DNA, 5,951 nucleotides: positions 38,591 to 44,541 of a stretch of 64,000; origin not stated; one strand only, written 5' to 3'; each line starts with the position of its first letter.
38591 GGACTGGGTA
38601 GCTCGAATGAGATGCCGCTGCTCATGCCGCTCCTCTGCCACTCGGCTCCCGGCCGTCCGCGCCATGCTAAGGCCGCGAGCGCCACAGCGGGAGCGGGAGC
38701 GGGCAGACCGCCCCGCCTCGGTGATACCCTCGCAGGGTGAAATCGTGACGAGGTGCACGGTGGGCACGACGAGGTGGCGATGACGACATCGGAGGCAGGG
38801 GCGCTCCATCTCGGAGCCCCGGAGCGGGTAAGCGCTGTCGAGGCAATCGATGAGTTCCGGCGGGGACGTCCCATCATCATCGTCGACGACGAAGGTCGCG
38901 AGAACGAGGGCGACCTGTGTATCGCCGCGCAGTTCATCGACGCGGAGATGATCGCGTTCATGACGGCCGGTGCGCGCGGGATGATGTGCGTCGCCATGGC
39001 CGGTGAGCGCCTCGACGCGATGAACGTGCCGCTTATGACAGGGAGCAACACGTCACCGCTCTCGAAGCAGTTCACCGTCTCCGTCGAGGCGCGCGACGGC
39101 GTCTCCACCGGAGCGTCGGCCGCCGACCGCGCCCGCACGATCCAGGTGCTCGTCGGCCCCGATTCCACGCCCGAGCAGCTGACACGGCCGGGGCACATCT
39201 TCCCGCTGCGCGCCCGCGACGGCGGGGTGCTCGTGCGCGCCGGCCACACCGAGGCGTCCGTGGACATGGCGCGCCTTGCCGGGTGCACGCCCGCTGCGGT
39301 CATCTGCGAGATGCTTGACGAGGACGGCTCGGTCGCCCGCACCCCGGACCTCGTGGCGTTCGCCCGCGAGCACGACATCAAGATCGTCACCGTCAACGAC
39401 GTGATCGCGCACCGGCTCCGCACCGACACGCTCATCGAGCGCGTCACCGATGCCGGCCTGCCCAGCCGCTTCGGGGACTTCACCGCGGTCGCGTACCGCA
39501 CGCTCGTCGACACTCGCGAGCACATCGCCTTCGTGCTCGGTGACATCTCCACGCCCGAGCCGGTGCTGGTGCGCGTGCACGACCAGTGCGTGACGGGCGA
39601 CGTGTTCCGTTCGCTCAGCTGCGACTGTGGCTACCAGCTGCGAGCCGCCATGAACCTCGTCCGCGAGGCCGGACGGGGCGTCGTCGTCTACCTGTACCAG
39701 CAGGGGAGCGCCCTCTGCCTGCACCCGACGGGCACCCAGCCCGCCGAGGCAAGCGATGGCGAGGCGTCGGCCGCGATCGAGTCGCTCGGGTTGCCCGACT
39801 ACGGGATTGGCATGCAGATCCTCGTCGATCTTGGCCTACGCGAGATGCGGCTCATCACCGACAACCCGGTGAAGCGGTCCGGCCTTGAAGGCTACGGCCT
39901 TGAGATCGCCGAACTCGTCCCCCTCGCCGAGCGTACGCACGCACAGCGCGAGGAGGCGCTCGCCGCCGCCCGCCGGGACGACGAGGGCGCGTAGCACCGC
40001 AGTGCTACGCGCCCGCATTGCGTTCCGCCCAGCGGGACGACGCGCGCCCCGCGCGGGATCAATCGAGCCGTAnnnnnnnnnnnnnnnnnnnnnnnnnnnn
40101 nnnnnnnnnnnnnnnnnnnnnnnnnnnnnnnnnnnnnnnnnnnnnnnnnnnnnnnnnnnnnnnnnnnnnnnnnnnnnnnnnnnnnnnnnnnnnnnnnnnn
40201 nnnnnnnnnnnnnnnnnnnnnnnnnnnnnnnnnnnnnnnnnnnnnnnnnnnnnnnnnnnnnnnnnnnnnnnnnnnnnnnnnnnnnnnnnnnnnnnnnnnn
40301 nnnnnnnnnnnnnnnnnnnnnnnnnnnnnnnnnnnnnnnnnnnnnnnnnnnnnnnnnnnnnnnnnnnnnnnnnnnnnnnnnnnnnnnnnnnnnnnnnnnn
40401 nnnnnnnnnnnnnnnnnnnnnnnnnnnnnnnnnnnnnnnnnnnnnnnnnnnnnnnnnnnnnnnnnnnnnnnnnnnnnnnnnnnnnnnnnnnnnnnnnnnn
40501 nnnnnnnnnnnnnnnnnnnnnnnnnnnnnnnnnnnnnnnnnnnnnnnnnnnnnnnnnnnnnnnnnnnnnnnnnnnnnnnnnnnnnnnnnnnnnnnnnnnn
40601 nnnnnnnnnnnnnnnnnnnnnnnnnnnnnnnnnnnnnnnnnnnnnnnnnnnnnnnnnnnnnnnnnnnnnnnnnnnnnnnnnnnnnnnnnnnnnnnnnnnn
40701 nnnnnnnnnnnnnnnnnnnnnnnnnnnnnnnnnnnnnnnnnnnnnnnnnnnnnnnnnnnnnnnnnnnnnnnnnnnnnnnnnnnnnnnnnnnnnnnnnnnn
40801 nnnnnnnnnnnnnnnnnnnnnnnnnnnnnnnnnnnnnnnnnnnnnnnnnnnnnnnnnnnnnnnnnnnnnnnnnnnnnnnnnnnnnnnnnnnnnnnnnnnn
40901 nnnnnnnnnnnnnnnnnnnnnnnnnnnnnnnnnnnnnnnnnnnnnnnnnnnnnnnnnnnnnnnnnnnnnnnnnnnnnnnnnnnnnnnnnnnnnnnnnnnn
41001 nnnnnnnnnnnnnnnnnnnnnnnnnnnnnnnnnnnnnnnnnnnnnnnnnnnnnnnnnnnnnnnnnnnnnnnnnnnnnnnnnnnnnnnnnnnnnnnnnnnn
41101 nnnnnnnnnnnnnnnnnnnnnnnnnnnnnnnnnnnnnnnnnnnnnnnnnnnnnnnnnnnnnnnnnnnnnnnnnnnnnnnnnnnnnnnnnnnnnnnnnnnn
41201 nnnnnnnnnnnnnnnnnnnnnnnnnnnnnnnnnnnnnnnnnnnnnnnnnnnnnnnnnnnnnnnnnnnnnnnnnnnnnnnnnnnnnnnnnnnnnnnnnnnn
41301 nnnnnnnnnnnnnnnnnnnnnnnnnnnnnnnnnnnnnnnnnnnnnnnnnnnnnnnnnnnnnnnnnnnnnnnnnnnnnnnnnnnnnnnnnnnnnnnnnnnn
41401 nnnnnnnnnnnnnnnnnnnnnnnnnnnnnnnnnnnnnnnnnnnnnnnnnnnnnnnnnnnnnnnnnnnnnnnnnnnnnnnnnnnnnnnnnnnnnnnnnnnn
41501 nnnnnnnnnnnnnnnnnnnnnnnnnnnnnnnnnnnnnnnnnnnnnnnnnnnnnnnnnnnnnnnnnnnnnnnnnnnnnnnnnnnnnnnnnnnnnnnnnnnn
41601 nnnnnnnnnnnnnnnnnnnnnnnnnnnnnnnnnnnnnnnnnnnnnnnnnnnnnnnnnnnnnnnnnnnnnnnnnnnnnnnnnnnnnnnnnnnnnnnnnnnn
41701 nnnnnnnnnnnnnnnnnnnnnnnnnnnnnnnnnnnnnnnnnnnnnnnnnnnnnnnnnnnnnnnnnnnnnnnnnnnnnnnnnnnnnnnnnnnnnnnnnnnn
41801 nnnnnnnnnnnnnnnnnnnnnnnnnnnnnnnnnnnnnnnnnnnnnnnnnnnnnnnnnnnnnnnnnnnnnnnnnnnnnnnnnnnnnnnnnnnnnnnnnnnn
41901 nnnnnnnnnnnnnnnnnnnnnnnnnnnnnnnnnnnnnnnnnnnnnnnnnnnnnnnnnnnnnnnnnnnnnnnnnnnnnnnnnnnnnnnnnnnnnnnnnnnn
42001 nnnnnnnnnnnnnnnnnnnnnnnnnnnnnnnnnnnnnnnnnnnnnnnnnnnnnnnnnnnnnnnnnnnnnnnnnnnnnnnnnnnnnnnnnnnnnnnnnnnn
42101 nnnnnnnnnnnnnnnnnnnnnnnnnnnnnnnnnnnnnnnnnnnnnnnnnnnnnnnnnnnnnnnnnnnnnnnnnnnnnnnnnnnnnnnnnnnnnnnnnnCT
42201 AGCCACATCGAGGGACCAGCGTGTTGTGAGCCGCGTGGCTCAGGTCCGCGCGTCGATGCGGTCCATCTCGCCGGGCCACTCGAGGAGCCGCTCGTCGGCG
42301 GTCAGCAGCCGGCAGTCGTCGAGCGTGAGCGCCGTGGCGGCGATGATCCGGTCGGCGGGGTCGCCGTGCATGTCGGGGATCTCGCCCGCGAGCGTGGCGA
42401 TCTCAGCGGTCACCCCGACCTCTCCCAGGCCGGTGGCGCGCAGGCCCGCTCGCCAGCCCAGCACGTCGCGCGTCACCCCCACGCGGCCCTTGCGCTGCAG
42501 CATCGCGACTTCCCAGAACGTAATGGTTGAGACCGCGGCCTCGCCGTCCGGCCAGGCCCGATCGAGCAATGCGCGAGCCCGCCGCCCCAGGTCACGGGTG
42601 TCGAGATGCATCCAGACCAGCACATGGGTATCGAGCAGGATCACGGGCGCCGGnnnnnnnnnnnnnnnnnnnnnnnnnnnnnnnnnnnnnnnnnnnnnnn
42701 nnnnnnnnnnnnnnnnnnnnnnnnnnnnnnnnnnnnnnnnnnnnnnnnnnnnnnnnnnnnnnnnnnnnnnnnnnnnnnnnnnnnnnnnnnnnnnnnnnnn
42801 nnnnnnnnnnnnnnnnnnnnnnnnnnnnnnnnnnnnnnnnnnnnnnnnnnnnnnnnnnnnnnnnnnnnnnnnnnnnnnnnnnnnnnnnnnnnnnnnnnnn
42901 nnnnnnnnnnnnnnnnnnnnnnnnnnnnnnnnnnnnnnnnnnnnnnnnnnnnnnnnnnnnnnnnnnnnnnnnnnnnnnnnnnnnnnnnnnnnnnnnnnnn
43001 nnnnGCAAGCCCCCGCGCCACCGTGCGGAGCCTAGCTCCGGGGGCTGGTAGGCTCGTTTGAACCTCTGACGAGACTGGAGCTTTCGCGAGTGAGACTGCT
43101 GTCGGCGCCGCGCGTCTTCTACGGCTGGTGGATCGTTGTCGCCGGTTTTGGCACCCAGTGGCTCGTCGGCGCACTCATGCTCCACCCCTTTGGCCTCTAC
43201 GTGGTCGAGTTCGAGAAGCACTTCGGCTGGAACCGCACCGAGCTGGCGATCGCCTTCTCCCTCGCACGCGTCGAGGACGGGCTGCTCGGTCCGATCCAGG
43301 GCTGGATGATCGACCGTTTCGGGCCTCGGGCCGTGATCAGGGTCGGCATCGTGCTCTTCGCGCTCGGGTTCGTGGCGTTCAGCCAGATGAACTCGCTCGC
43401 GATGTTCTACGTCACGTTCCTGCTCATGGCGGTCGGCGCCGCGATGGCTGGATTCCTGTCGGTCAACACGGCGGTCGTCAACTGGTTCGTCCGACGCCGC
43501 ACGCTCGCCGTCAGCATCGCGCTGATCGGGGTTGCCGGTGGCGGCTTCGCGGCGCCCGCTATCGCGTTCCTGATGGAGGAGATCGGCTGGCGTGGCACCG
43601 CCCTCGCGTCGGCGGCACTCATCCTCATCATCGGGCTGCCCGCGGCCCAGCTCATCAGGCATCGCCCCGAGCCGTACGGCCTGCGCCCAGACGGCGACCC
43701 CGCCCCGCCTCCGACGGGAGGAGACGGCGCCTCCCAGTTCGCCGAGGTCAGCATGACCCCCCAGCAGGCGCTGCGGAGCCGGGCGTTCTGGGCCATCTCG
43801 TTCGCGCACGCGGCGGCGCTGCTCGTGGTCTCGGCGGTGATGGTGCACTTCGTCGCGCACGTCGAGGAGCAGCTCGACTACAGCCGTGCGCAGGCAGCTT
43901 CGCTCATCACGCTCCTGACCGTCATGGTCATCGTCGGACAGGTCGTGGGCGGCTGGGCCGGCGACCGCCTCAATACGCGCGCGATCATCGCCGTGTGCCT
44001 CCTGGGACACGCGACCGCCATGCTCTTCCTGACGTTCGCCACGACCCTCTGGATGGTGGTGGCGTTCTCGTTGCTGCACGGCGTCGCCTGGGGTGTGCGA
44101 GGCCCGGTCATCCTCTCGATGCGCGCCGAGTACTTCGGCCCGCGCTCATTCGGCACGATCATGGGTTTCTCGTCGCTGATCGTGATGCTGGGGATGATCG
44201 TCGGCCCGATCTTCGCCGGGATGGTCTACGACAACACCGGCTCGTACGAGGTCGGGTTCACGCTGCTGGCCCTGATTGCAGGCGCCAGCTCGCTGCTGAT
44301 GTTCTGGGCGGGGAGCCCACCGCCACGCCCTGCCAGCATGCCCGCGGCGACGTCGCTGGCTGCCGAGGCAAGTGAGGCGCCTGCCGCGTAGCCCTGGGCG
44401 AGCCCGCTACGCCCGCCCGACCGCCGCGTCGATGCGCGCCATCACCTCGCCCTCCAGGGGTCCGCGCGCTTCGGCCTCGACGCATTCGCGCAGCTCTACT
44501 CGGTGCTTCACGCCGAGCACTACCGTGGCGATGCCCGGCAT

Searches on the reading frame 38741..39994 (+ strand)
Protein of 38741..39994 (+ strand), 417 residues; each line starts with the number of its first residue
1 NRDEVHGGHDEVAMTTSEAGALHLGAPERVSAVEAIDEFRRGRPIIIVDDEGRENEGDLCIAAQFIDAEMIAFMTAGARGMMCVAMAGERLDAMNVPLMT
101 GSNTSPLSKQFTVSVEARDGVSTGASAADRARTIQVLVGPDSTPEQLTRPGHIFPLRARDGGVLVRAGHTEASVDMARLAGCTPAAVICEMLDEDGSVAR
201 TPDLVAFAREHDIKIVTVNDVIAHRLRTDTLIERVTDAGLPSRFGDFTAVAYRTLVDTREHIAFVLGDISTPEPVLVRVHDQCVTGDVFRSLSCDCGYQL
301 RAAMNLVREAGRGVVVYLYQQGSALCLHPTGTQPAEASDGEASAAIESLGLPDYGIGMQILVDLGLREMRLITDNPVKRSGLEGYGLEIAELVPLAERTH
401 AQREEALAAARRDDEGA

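Call 12: search_protein_families(library=pfam, proteins=[window:38741-39994:+], max_evalue=0.001)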
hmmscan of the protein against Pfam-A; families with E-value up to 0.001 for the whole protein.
window:38741-39994:+ (417 aa): 2 families
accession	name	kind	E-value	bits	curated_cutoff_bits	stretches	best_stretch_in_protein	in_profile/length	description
PF00926.24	DHBP_synthase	-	2.3e-78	262.5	26.4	1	34-223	2-190/191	3,4-dihydroxy-2-butanone 4-phosphate synthase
PF00925.25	GTP_cyclohydro2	-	5.5e-47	159.8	23.3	1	234-394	2-165/165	GTP cyclohydrolase II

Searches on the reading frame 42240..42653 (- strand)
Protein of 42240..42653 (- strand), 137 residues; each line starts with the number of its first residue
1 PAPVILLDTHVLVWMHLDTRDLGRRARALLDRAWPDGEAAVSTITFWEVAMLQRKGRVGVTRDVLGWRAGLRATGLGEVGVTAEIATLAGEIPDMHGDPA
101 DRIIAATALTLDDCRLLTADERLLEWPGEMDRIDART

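Call 12: search_protein_families(library=pfam, proteins=[window:42240-42653:-], max_evalue=0.001)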
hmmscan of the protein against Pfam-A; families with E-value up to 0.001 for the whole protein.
window:42240-42653:- (137 aa): 1 family
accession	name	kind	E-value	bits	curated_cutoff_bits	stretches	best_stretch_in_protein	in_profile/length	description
PF01850.27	PIN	-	1.8e-16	61.3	23.6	1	5-124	1-115/120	PIN domain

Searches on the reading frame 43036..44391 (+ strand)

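Call 11: search_protein_families(library=pfam, proteins=[window:43036-44391:+], max_evalue=0.001)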
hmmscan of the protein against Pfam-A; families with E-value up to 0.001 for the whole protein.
window:43036-44391:+ (451 aa): 2 families
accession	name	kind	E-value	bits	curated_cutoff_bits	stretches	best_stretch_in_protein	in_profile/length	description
PF07690.21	MFS_1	-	9.4e-42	143.6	33.4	2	255-433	2-179/347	Major Facilitator Superfamily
PF12832.13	MFS_1_like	-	1.6e-10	41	25.2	1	76-402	42-366/373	MFS_1 like family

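Call 37: search_protein_families(library=ncbifam, proteins=[window:43036-44388:+], max_evalue=1e-10)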
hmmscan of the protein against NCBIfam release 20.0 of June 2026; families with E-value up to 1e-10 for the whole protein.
window:43036-44388:+ (451 aa): 12 families
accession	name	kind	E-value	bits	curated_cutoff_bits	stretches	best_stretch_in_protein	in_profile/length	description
NF049980.1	SfMCT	equivalog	8.7e-48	162.9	320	1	31-413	2-377/378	L-lactate MFS transporter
TIGR00881.1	2A0104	subfamily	4.7e-35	121.3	407.75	2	59-307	21-274/379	phosphoglycerate transporter protein PgtP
NF038246.1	bile_salt_MFS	equivalog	3.1e-27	95.5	400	1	54-417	27-396/408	conjugated bile salt MFS transporter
TIGR00890.1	2A0111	subfamily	5.3e-26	91.4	374.85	1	31-420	2-372/377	oxalate/formate antiport family MFS transporter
TIGR00893.1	2A0114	subfamily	2.5e-24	86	395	1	60-422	21-395/399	D-galactonate transporter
TIGR04259.1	oxa_formateAnti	equivalog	3e-21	75.7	335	1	31-414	2-380/405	oxalate/formate MFS antiporter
TIGR00892.1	2A0113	subfamily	6.7e-19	67.9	586.1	1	29-424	16-419/455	monocarboxylate transporter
NF033733.1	MFS_ArsK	equivalog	6.5e-15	54.8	400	1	39-422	9-380/388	arsenite efflux MFS transporter ArsK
TIGR00895.1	2A0115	subfamily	4.4e-12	45.6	418.55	0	268-424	35-186/398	aromatic acid/H+ symport family MFS transporter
NF008586.0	PRK11551.1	equivalog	4.8e-12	45.6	410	1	47-399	29-369/406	3-(3-hydroxy-phenyl)propionate transporter MhpT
TIGR00711.1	efflux_EmrB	subfamily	1e-11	44.3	230.2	0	272-423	24-173/485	DHA2 family efflux MFS transporter permease subunit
TIGR00880.1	2_A_01_02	superfamily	3.8e-11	43.3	131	0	291-423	4-135/141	multidrug resistance protein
